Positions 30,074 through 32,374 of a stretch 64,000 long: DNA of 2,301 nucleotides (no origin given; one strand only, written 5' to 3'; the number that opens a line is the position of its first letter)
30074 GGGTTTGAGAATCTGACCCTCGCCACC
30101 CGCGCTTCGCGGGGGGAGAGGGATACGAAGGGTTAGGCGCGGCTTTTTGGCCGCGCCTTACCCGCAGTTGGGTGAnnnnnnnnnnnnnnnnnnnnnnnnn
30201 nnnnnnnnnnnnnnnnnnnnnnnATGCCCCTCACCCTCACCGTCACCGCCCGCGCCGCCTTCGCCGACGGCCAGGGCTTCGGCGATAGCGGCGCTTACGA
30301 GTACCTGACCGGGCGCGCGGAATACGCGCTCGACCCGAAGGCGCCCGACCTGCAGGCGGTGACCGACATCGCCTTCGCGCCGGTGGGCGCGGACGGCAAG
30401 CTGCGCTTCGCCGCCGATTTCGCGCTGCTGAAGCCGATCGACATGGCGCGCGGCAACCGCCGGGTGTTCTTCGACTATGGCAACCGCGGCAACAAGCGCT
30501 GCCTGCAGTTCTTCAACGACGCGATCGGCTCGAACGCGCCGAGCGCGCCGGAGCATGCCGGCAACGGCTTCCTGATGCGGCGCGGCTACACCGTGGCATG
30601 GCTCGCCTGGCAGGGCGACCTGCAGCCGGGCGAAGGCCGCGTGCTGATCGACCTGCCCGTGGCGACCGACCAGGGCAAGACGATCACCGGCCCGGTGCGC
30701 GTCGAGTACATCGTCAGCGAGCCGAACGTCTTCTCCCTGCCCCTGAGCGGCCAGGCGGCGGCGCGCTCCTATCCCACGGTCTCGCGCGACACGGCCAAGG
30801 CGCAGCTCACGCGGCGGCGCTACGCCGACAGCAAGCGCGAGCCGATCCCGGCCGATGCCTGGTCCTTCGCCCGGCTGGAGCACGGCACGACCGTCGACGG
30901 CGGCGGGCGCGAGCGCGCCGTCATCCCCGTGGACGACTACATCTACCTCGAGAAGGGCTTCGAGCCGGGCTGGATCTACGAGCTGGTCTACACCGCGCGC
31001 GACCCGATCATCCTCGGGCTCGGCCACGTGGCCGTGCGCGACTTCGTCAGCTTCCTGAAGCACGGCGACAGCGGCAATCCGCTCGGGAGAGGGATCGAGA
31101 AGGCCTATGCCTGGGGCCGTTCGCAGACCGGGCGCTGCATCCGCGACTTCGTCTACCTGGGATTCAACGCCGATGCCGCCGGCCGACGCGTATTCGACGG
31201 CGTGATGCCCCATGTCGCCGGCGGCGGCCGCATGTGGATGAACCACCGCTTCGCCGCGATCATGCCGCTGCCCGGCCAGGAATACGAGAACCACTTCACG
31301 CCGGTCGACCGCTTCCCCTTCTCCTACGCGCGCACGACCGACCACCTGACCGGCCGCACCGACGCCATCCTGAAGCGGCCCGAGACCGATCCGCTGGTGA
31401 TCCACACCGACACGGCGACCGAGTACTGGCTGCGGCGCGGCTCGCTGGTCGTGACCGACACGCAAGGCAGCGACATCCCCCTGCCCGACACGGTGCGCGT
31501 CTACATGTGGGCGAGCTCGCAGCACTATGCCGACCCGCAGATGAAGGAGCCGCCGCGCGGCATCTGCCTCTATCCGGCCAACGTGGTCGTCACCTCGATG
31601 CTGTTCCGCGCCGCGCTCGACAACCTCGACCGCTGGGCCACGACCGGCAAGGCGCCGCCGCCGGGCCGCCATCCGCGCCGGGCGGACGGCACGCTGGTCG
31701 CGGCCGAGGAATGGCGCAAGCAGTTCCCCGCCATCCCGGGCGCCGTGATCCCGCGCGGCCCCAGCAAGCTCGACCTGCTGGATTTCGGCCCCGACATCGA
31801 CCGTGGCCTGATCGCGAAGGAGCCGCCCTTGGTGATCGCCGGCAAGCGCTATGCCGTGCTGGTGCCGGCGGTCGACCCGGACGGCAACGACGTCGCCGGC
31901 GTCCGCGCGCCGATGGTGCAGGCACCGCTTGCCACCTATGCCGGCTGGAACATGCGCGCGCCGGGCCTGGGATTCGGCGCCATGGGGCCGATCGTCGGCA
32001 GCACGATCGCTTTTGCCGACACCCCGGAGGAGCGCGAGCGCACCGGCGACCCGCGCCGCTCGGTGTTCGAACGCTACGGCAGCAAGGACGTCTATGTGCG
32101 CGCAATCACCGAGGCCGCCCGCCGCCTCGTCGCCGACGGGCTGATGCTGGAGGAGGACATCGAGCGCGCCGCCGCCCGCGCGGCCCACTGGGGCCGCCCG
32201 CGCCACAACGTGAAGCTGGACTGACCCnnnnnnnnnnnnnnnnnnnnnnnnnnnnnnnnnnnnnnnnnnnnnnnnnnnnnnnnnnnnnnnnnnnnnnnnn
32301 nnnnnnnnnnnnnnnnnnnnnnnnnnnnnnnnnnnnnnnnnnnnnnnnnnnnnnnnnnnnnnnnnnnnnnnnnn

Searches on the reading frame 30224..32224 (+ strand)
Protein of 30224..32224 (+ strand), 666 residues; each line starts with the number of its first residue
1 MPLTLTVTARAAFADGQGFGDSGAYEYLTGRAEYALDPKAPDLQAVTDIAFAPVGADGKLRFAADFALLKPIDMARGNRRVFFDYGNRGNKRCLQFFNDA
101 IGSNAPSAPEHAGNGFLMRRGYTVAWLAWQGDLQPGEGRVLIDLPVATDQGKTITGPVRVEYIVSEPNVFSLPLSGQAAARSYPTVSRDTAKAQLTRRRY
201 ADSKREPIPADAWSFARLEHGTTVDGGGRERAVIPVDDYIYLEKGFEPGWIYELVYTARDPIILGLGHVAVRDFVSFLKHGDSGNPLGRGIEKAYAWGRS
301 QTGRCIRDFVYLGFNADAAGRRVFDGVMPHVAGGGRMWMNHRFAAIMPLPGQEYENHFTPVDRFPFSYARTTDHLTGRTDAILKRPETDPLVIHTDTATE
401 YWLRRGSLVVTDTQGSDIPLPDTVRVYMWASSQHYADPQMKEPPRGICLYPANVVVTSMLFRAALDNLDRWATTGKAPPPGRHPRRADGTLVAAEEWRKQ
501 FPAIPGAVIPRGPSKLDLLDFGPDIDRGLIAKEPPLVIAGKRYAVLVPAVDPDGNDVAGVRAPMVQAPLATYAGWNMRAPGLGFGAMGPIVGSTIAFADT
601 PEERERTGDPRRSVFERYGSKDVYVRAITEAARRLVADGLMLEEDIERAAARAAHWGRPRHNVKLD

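Call 5: search_protein_families(library=pfam, proteins=[window:30224-32224:+], max_evalue=0.01)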
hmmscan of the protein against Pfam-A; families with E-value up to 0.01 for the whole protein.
window:30224-32224:+ (666 aa): 1 family
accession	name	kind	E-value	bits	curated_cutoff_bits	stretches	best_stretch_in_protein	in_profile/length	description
PF20091.5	Abhydrolase_10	-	3.3e-39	135.5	23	1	270-649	148-427/429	Alpha/beta hydrolase domain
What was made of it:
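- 30224..32224 (+): Abhydrolase_10 protein (666 aa), convergent with the operon; the two stop codons are 3 nt apart. PF20091 3.3e-39 (call 5).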

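Call 6: search_protein_families(library=ncbifam, proteins=[window:30224-32224:+], max_evalue=0.01)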
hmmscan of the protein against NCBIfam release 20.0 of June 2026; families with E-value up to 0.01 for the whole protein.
window:30224-32224:+ (666 aa): 0 families

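Call 44: search_solved_structures(query=window:30224-32224:+, max_evalue=0.01)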
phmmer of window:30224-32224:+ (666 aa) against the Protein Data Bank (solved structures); distinct sequences matched with E-value up to 0.01: 0.

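Call 64: search_protein_families(library=pfam, proteins=[window:30224-32224:+], max_evalue=1)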
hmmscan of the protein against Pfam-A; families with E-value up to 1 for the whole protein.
window:30224-32224:+ (666 aa): 1 family
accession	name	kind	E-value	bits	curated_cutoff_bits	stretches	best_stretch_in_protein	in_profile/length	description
PF20091.5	Abhydrolase_10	-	3.3e-39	135.5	23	1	270-649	148-427/429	Alpha/beta hydrolase domain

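Call 69: find_homologous_proteins(query=window:30224-32224:+, max_evalue=0.00001)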
Query window:30224-32224:+ (666 aa): 2620 proteins with E <= 0.00001 among 8000 candidates; the best 120 are listed.
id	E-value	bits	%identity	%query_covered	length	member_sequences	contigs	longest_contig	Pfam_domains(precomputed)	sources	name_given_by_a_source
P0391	0.0e+0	1544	100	100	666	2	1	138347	PF20091.6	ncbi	-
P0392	0.0e+0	1358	88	100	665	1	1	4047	PF20091.6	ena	-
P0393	0.0e+0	1317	84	100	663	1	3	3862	PF20091.6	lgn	-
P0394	0.0e+0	1252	80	99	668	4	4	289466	PF20091.6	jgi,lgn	jgi:hypothetical protein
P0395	0.0e+0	1239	79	100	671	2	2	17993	PF20091.6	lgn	-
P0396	0.0e+0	1227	79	99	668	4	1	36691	PF20091.6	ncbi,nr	ncbi:MAG: hypothetical protein IT563_14280 [Alphaproteobacteria bacterium]|nr:hypothetical protein [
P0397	0.0e+0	1222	79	100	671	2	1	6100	PF20091.6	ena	-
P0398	0.0e+0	1214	79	100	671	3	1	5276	PF20091.6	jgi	jgi:hypothetical protein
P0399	0.0e+0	1211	78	100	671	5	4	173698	PF20091.6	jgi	jgi:hypothetical protein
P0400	0.0e+0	1204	78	100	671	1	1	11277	PF20091.6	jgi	-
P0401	0.0e+0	1202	78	100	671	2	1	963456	PF20091.6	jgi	jgi:hypothetical protein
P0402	0.0e+0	1184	76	100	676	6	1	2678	PF20091.6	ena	-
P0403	0.0e+0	1161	74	100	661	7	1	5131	PF20091.6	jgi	jgi:hypothetical protein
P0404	0.0e+0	1158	74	100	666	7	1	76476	PF20091.6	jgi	-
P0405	0.0e+0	1020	68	100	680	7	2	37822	PF20091.6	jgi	jgi:hypothetical protein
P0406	0.0e+0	1011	65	100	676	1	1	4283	PF20091.6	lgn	-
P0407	5.3e-298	1008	66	100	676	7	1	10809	PF20091.6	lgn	-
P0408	8.6e-298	1007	65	100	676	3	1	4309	PF20091.6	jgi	jgi:hypothetical protein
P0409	1.2e-297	1007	65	100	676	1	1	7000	PF20091.6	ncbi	-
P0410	5.4e-297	1005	66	100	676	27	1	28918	PF20091.6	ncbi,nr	ncbi:MAG TPA: alpha/beta hydrolase domain-containing protein [Stellaceae bacterium]|nr:alpha/beta hy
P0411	1.2e-296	1004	67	100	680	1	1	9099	PF20091.6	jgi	jgi:hypothetical protein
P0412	1.9e-296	1003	65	100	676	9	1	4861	PF20091.6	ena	-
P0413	6.7e-296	1001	65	100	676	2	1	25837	PF20091.6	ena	-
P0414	1.6e-295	1000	67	99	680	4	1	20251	PF20091.6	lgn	-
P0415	2.4e-295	999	65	100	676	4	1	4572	PF20091.6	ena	-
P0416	2.9e-295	999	66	100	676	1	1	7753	PF20091.6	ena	-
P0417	6.1e-295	998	65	100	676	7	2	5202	PF20091.6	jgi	-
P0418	1.3e-294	997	65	100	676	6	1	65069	PF20091.6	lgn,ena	-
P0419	7.0e-294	995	65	100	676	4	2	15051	PF20091.6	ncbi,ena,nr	ncbi:MAG TPA: alpha/beta hydrolase domain-containing protein [Stellaceae bacterium]|nr:alpha/beta hy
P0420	9.2e-294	994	65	100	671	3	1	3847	PF20091.6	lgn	-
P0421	9.8e-294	994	67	100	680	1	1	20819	PF20091.6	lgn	-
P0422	1.2e-293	994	65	100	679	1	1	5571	PF20091.6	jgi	jgi:Alpha/beta hydrolase domain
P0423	1.7e-293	993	66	99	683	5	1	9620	PF20091.6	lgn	-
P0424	2.8e-293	993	65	100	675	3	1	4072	PF20091.6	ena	-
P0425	3.0e-293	992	66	100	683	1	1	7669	PF20091.6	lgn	-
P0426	3.5e-293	992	66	100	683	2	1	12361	PF20091.6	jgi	jgi:hypothetical protein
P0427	4.0e-293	992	64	100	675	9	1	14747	PF20091.6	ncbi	-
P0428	6.2e-293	991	67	100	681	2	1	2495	PF20091.6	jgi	jgi:hypothetical protein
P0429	7.8e-293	991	65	96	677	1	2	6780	PF20091.6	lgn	-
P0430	3.3e-292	989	66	100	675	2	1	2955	PF20091.6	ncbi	-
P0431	3.6e-292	989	65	100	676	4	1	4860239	PF20091.6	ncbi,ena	-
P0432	4.2e-292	989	67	100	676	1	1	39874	PF20091.6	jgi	-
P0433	4.8e-292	988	66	100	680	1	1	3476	PF20091.6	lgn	-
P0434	4.9e-292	988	66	100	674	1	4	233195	PF20091.6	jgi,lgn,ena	-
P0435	5.3e-292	988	65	100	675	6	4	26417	PF20091.6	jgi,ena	-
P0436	9.0e-292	988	65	100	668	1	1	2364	PF20091.6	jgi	jgi:Alpha/beta hydrolase domain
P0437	2.1e-291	986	64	100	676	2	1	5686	PF20091.6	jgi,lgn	jgi:hypothetical protein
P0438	5.6e-291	985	64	100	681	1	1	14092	PF20091.6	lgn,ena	-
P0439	5.9e-291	985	65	100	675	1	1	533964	PF20091.6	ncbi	-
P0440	6.1e-291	985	65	100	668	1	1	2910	PF20091.6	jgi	jgi:Alpha/beta hydrolase domain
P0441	7.7e-291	985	65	100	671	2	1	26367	PF20091.6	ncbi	-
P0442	1.5e-290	984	64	100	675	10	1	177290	PF20091.6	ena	-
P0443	1.8e-290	983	65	100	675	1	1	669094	PF20091.6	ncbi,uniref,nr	ncbi:alpha/beta hydrolase domain-containing protein [Aurantimonas sp. VKM B-3413]|uniref:alpha/beta 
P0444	1.9e-290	983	65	100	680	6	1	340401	PF20091.6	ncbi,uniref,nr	ncbi:hypothetical protein GCM10017083_33910 [Thalassobaculum fulvum]|uniref:Alpha/beta hydrolase dom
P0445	3.4e-290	982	65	100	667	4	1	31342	PF20091.6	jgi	jgi:Alpha/beta hydrolase domain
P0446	4.5e-290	982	65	100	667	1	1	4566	PF20091.6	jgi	jgi:Alpha/beta hydrolase domain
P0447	5.2e-290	982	65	100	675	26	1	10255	PF20091.6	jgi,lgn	-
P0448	7.2e-290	981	65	100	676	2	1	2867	PF20091.6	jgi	-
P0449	1.0e-289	981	65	100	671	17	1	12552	PF20091.6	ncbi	-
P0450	1.0e-289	981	66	100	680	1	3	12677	PF20091.6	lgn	-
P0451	1.2e-289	981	65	100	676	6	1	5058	PF20091.6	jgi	jgi:hypothetical protein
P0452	1.8e-289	980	66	100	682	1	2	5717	PF20091.6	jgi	jgi:hypothetical protein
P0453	2.1e-289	980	65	100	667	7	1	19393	PF20091.6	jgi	jgi:hypothetical protein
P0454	2.2e-289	980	64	100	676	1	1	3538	PF20091.6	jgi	jgi:hypothetical protein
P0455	2.4e-289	980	64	100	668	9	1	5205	PF20091.6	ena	-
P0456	3.3e-289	979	64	100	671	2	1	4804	PF20091.6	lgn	-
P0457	4.5e-289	979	63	100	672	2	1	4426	PF20091.6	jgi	-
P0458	4.6e-289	979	65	100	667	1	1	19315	PF20091.6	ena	-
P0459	5.0e-289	979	66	100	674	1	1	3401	PF20091.6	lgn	-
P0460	6.7e-289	978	65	100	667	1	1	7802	PF20091.6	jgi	jgi:hypothetical protein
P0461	7.4e-289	978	65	100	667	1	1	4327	PF20091.6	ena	-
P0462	1.1e-288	977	65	100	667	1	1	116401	PF20091.6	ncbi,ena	-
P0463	1.9e-288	977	65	100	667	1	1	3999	PF20091.6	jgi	-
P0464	2.1e-288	976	64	100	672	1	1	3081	PF20091.6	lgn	-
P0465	2.5e-288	976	64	100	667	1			PF20091.6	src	-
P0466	2.7e-288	976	63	100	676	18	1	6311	PF20091.6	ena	-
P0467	4.5e-288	975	65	100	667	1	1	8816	PF20091.6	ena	-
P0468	6.0e-288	975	64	100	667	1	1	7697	PF20091.6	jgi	jgi:hypothetical protein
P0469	7.3e-288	975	64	100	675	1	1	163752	PF20091.6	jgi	jgi:hypothetical protein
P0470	7.4e-288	975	65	100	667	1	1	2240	PF20091.6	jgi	jgi:Alpha/beta hydrolase domain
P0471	7.6e-288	975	64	100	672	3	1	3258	PF20091.6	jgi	-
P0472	8.0e-288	975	64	100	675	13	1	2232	PF20091.6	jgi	jgi:Alpha/beta hydrolase domain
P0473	9.9e-288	974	66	100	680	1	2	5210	PF20091.6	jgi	jgi:hypothetical protein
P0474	1.1e-287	974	64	100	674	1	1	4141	PF20091.6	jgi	jgi:hypothetical protein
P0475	1.1e-287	974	65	100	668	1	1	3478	PF20091.6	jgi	jgi:hypothetical protein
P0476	1.1e-287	974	64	100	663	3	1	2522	PF20091.6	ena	-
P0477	1.2e-287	974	64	100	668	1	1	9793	PF20091.6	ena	-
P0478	1.5e-287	974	66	100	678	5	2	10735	PF20091.6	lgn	-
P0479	1.6e-287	974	66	99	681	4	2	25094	PF20091.6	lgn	-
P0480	1.8e-287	973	64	100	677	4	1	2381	PF20091.6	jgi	jgi:hypothetical protein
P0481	1.9e-287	973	63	100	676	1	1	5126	PF20091.6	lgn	-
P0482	1.9e-287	973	65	100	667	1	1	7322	PF20091.6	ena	-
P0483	2.2e-287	973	64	100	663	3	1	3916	PF20091.6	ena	-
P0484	2.9e-287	973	62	100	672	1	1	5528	PF20091.6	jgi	-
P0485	3.0e-287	973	65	99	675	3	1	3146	PF20091.6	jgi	jgi:hypothetical protein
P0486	3.5e-287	972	62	100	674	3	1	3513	PF20091.6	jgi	-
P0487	4.8e-287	972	65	100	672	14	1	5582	PF20091.6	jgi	jgi:hypothetical protein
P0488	4.9e-287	972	65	100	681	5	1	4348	PF20091.6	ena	-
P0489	5.6e-287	972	66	100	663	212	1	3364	PF20091.6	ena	-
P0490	1.1e-286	971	65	100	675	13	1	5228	PF20091.6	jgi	-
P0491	1.1e-286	971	64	100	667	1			PF20091.6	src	-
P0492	1.3e-286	970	64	100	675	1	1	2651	PF20091.6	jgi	jgi:hypothetical protein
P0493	1.4e-286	970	64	100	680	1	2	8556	PF20091.6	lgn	-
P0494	1.4e-286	970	63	100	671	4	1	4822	PF20091.6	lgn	-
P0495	1.4e-286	970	64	100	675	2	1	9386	PF20091.6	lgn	-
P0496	1.4e-286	970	66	100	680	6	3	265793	PF20091.6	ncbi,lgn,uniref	ncbi:MAG: alpha/beta hydrolase domain-containing protein [Thalassobaculum sp.]|uniref:alpha/beta hyd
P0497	1.5e-286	970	64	100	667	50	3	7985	PF20091.6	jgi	-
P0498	1.7e-286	970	64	100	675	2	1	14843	PF20091.6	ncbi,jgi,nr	ncbi:MAG: hypothetical protein JO282_00455 [Alphaproteobacteria bacterium]|nr:hypothetical protein [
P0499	1.9e-286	970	63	100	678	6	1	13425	PF20091.6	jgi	jgi:hypothetical protein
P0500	1.9e-286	970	64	100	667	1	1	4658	PF20091.6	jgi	jgi:Alpha/beta hydrolase domain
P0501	2.0e-286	970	65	100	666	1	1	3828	PF20091.6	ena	-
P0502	2.1e-286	970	63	100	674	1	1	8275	PF20091.6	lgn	-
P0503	2.2e-286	970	65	100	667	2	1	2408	PF20091.6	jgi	jgi:Alpha/beta hydrolase domain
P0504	2.3e-286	970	64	100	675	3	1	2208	PF20091.6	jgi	jgi:hypothetical protein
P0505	2.4e-286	970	64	100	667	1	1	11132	PF20091.6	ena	-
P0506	2.6e-286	970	63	100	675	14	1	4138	PF20091.6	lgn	-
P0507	2.6e-286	970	63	100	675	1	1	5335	PF20091.6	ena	-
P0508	2.8e-286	969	65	100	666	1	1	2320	PF20091.6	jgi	jgi:hypothetical protein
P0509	3.1e-286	969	64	100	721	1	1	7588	PF20091.6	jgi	jgi:Alpha/beta hydrolase domain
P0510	3.4e-286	969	64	100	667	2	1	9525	PF20091.6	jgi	jgi:hypothetical protein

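Call 76: predict_structure(alignment_id=A4)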
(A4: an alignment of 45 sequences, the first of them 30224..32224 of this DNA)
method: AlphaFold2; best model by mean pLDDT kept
length: 666 residues; sequences in the alignment: 45
mean_pLDDT: 80.0   pTM: 0.87
mean pLDDT of the five models: 80.0, 74.6, 73.9, 73.4, 65.8
residues with pLDDT >= 90: 232; 70-90: 278; 50-70: 118; < 50: 38
segments of 3 or more residues with pLDDT < 50: 338-340, 346-361, 510-514, 659-666
pLDDT, mean of each block of 10 residues (from residue 1): 88 95 96 94 85 92 94 95 78 86 87 94 90 69 87 82 78 70 88 88 85 92 68 91 87 87 84 94 84 90 82 92 94 56 48 40 70 85 93 81 66 86 89 53 57 64 94 96 87 75 55 59 71 76 77 80 81 63 54 75 83 88 91 93 90 66 39
secondary structure, 60 per line:
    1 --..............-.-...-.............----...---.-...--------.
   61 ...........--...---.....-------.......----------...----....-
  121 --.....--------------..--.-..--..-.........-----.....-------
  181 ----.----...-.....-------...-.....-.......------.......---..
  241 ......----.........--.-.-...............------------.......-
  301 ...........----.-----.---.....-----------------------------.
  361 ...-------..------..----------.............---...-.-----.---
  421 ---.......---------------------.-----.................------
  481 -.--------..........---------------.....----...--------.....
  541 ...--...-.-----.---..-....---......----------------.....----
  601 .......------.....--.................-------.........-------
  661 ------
elements in order: E3-12 H13-16 E24-36 E60-71 E80-84 H92-98 H116-119 E123-127 E155-163 E169-173 E194-198 E206-208 E216-222 E229-235 E239-246 E251-259 H266-280 E293-299 H301-311 E326-330 H360-363 E391-397 H398-403 E424-430 H458-474 E491-493 H494-500 E516-520 E536-543 E546-548 H563-566 E570-575 E592-596 H601-607 H614-618 H621-637 H645-653

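Call 80: fold_search(model_id=the predicted structure, library=pdb)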
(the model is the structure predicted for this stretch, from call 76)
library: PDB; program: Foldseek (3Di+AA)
matches with E <= 10: 1075; with E <= 0.001: 1
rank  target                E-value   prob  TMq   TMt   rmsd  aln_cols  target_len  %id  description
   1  6qg9_H                3.1e-04  0.99  0.17  0.19   9.2       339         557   13  Crystal structure of Ideonella sakaiensis MHETase (released 2019-04-03)
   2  3nuz_B                1.3e-03  0.96  0.22  0.34  13.1       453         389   10  Crystal structure of a putative acetyl xylan esterase (BF1801) from Bacteroides fragilis NCTC 9343 at 2.30 A resolutio (released 2010-08-04)
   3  3nuz_A                2.3e-03  0.93  0.22  0.34  13.1       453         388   10  Crystal structure of a putative acetyl xylan esterase (BF1801) from Bacteroides fragilis NCTC 9343 at 2.30 A resolutio (released 2010-08-04)
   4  3g8y                  4.5e-03  0.89  0.11  0.17   6.8       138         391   14  CRYSTAL STRUCTURE OF A PUTATIVE HYDROLASE (BVU_4111) FROM BACTEROIDES VULGATUS ATCC 8482 AT 1.90 A RESOLUTION (released 2009-02-24)
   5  1qlw_A                1.0e-02  0.60  0.19  0.34  13.4       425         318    9  The Atomic Resolution Structure of a Novel Bacterial Esterase (released 2000-02-10)
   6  6gry                  1.0e-02  0.57  0.20  0.31  13.5       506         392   10  Glucuronoyl Esterase from Solibacter usitatus. (released 2018-08-15)
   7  3nuz_F                1.0e-02  0.54  0.09  0.15   8.7       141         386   15  Crystal structure of a putative acetyl xylan esterase (BF1801) from Bacteroides fragilis NCTC 9343 at 2.30 A resolutio (released 2010-08-04)
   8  3nuz_E                1.5e-02  0.38  0.09  0.13   8.5       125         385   15  Crystal structure of a putative acetyl xylan esterase (BF1801) from Bacteroides fragilis NCTC 9343 at 2.30 A resolutio (released 2010-08-04)
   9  3h2k                  2.2e-02  0.63  0.17  0.26  10.3       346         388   12  Crystal structure of a ligand-bound form of the rice cell wall degrading esterase LipA from Xanthomonas oryzae (released 2009-08-18)
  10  3h2g                  2.2e-02  0.60  0.10  0.15   8.0       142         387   15  Crystal structure of a rice cell wall degrading esterase LipA from Xanthomonas oryzae (released 2009-08-18)
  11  3h2h                  2.2e-02  0.38  0.09  0.14   8.4       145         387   14  Crystal structure of G231F mutant of the rice cell wall degrading esterase LipA from Xanthomonas oryzae (released 2009-08-18)
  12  3h2j                  2.5e-02  0.57  0.10  0.15   8.4       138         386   14  Crystal structure of the rice cell wall degrading esterase LipA from Xanthomonas oryzae (released 2009-08-18)
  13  9f4b_FA               2.5e-02  0.35  0.10  0.10  20.3       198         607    9  Pre-assembled baseplate cup of Klebsiella phage KP1 variant vB_Kpn_Lilla1 (released 2025-05-14)
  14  2wkw_A                3.0e-02  0.47  0.19  0.35  13.8       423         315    8  Alcaligenes esterase complexed with product analogue (released 2009-06-30)
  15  3h2i                  3.0e-02  0.30  0.09  0.13   8.9       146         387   13  Crystal structure of N228W mutant of the rice cell wall degrading esterase LipA from Xanthomonas oryzae (released 2009-08-18)
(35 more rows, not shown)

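Call 95: find_encoding_contigs(protein=P0391, flank=3000, max_places=2)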
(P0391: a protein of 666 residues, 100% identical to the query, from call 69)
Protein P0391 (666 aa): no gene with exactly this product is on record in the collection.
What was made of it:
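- Tried and rejected: An exact-match look-up of the window's Abhydrolase_10 protein found no record (call 95).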
